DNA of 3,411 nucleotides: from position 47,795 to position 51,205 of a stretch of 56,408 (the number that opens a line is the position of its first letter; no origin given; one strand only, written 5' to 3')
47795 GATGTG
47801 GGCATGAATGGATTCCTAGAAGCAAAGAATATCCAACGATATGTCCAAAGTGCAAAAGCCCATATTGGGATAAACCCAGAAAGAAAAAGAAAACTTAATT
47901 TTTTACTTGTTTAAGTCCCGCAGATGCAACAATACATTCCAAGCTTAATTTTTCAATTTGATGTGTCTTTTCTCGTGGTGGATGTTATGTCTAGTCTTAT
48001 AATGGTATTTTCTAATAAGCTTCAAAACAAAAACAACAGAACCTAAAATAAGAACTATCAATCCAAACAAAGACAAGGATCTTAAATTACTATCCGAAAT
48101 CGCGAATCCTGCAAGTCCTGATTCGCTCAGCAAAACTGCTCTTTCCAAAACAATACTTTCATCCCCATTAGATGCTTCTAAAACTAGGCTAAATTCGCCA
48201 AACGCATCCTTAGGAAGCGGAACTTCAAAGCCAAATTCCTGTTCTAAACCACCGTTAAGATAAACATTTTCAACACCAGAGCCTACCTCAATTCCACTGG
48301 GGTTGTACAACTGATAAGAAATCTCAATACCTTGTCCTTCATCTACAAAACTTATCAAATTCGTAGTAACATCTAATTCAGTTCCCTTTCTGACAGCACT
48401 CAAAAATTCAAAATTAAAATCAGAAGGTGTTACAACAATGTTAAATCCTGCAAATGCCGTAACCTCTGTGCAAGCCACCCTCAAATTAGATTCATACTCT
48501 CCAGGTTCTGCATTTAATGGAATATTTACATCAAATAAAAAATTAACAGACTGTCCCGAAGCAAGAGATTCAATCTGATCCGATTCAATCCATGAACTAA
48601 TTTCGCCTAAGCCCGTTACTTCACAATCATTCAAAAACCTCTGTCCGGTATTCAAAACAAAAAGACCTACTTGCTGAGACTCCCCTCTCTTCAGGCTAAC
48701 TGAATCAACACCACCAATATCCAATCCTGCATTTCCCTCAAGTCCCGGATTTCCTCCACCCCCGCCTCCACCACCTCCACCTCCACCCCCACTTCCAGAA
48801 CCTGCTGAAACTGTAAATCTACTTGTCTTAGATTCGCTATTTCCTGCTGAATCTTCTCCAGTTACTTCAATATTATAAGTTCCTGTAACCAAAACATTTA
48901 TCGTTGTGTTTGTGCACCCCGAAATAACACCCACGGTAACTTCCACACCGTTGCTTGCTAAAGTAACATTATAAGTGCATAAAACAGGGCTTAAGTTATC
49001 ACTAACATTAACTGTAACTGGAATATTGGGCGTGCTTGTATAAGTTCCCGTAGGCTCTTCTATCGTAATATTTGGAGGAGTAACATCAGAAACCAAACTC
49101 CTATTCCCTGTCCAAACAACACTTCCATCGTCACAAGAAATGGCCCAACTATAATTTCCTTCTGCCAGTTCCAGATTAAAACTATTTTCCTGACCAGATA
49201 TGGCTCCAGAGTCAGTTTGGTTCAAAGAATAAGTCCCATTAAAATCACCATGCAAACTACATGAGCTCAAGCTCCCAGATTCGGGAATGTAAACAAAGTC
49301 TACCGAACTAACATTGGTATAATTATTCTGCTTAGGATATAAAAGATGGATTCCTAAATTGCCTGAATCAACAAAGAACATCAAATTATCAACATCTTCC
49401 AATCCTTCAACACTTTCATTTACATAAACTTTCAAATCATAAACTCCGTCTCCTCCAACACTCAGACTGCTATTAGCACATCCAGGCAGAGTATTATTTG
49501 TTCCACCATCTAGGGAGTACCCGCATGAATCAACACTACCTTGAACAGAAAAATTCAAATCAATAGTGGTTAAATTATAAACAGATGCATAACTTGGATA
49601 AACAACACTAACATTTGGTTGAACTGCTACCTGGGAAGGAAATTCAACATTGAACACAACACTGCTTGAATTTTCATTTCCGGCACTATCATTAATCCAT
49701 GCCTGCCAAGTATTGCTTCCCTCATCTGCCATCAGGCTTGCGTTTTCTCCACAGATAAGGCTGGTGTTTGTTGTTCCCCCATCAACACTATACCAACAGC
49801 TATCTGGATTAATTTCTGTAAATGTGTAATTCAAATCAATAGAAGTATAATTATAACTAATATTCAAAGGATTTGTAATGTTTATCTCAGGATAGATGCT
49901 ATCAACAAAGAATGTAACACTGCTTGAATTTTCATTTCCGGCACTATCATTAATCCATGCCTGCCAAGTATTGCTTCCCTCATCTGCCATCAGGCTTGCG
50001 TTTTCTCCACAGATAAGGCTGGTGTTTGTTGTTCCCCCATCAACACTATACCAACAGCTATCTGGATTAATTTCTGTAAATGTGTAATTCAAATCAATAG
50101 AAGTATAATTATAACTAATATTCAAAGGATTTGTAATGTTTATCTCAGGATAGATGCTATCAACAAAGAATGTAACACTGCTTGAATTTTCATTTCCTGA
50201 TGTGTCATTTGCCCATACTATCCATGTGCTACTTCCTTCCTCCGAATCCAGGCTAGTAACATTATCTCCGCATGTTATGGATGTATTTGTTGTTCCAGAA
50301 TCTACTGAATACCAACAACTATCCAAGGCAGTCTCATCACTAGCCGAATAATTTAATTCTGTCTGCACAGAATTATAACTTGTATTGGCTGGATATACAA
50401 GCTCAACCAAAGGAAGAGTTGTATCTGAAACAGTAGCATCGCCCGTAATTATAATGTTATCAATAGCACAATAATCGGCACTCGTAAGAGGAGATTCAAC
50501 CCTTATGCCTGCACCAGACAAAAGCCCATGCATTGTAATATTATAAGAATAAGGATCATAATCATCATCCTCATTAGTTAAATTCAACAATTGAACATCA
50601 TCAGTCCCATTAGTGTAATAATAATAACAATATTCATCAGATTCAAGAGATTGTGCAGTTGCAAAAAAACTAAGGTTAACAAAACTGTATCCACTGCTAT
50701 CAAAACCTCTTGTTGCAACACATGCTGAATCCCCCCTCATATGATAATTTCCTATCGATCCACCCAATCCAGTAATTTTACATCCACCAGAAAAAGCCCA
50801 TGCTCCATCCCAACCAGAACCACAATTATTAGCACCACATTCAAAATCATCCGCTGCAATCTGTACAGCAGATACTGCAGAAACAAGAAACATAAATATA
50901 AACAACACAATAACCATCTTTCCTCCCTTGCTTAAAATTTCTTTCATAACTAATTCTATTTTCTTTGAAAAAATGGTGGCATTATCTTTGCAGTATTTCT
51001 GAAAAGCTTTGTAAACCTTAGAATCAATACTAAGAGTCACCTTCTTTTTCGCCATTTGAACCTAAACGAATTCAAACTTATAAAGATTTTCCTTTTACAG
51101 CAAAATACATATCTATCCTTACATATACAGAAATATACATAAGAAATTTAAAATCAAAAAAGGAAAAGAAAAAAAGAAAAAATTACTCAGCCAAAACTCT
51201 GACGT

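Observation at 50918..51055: Ribbon-helix-helix-like module fused in frame to the signal anchor of a 1036-aa adhesin-like protein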

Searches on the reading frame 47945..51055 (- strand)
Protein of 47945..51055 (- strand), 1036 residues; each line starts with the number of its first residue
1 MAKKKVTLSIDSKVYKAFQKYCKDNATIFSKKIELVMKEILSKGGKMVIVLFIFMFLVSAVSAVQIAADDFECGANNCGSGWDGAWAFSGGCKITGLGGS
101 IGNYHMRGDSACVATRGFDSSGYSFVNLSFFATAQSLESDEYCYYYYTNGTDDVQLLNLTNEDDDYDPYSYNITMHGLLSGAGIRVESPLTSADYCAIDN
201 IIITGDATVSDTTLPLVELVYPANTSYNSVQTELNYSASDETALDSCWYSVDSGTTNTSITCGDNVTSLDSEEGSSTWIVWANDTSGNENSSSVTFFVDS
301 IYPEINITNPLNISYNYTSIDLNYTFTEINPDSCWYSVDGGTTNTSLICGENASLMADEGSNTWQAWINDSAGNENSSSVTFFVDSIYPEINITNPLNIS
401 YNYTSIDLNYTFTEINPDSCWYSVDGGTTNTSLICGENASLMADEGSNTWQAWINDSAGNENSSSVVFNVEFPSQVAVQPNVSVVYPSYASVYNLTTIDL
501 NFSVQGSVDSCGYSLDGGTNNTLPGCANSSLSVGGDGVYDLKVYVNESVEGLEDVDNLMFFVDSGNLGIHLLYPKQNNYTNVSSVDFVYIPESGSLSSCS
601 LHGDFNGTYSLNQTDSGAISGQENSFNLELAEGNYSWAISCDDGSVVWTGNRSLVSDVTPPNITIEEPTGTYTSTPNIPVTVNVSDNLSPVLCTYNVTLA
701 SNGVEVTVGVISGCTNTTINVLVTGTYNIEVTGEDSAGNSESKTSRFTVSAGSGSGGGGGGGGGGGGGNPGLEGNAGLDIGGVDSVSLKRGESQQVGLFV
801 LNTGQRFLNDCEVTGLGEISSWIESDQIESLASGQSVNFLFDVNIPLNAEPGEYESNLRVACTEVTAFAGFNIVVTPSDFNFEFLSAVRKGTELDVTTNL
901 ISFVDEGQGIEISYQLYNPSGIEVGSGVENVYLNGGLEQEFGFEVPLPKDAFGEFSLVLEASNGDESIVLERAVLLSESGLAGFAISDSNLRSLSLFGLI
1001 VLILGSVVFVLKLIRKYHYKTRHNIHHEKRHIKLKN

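Call 4: search_protein_families(library=pfam, proteins=[window:47945-51055:-], max_evalue=10)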
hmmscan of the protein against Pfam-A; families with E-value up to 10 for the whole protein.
window:47945-51055:- (1036 aa): 10 families
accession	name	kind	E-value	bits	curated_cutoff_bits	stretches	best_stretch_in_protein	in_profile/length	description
PF19077.6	Big_13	-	1.6e-10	41.8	27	4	700-749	48-100/102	Bacterial Ig-like domain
PF10633.15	NPCBM_assoc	-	0.00089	19.8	24.4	1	823-860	38-75/78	NPCBM-associated, NEW3 domain of alpha-galactosidase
PF08329.16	ChitinaseA_N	-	0.003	17.7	21.2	1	696-755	54-113/133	Chitinase A, N-terminal domain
PF15418.12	DUF4625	-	0.016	15.9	27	1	822-860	76-114/131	Domain of unknown function (DUF4625)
PF09136.16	Glucodextran_B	-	0.016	15.5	27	1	661-748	1-80/83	Glucodextranase, domain B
PF13750.12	Big_3_3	-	0.12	12.4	27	1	726-748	123-145/157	Bacterial Ig-like domain (group 3)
PF07434.16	CblD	-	0.17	11.4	25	1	231-304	152-225/296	CblD like pilus biogenesis initiator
PF10917.13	Fungus-induced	-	0.24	12.2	24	1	50-82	6-40/50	Fungus-induced protein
PF07092.18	TMEM106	-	0.38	11.1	24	0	376-409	12-46/141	TM106 protein C-terminal domain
PF00801.26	PKD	-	3.7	8.1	23.5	2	619-698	12-79/80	PKD domain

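Call 30: find_encoding_contigs(protein=window:47945-51055:-, flank=3000, max_places=6)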
Protein window:47945-51055:- (1036 aa): no gene with exactly this product is on record in the collection.

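Call 32: find_encoding_contigs(protein=window:47945-50917:-, flank=3000, max_places=6)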
Protein window:47945-50917:- (990 aa): no gene with exactly this product is on record in the collection.

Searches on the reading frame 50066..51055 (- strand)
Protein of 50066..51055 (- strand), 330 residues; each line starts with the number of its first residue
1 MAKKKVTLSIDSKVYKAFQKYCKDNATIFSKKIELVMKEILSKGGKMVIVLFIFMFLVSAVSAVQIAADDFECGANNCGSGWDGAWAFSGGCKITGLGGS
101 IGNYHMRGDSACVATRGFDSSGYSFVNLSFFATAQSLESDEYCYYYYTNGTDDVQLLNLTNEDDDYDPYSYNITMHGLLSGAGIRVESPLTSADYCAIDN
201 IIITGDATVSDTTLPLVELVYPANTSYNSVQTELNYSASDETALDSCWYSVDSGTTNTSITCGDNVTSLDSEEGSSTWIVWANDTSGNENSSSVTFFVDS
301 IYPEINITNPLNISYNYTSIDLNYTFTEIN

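Call 38: find_homologous_proteins(query=window:50066-51055:-, max_evalue=0.00001)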
Query window:50066-51055:- (330 aa): 25 proteins with E <= 0.00001 among 1130 candidates.
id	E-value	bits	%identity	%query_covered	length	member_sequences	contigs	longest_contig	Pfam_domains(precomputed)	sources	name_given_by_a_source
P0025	2.5e-70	255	57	62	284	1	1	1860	-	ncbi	-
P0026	2.8e-54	203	62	31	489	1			PF19077.7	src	-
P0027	9.7e-52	194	63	31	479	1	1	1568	PF09136.17,PF19077.7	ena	-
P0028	1.0e-51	194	62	31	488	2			-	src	-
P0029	3.7e-47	179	55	28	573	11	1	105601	PF19077.7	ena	-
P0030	7.4e-42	162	54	38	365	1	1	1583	PF19077.7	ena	-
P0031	2.5e-36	144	47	35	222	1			PF19077.7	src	-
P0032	2.7e-36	144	59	36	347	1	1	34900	PF19077.7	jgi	jgi:hypothetical protein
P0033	8.6e-35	139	41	39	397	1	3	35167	PF19077.7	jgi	jgi:hypothetical protein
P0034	1.8e-32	131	61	35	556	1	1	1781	-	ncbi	ncbi:MAG: hypothetical protein AAB683_01160, partial [Patescibacteria group bacterium]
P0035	2.9e-32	130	63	35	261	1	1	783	-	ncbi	ncbi:unnamed protein product, partial [marine sediment metagenome]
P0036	3.1e-31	127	49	35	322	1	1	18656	PF27332.1,PF09136.17,PF19077.7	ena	-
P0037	9.5e-30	122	37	64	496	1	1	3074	PF22925.4,PF13385.14,PF13750.13,PF02210.32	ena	-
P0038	2.1e-28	118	60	30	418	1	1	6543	PF07495.20,PF19077.7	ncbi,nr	ncbi:MAG: hypothetical protein NT076_03620, partial [Candidatus Pacearchaeota archaeon]|nr:hypotheti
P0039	2.2e-27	114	58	35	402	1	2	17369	-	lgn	-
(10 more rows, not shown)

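Call 42: find_encoding_contigs(protein=P0025, flank=2000, max_places=3)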
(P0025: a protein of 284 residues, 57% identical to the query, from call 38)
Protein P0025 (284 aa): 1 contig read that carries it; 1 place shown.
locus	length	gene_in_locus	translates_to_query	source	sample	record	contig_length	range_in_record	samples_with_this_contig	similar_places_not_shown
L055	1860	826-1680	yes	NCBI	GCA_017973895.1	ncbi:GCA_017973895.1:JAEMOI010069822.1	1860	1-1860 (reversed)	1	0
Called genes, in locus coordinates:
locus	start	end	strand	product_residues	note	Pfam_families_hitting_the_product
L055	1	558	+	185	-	?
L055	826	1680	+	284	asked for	-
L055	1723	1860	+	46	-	?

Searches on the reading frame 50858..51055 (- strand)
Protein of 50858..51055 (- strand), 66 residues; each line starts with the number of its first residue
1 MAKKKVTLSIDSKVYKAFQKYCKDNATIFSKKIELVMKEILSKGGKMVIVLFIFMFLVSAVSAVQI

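Call 4: search_protein_families(library=pfam, proteins=[window:50858-51055:-], max_evalue=10)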
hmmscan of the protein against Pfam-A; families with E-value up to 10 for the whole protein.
window:50858-51055:- (66 aa): 2 families
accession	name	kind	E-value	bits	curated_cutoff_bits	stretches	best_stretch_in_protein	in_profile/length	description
PF19891.5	DUF6364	-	0.0077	17.1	27.3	1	3-35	2-34/70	Family of unknown function (DUF6364)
PF20394.4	DUF6688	-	0.018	15.1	26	1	15-61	166-212/248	DUF6688 N-terminal domain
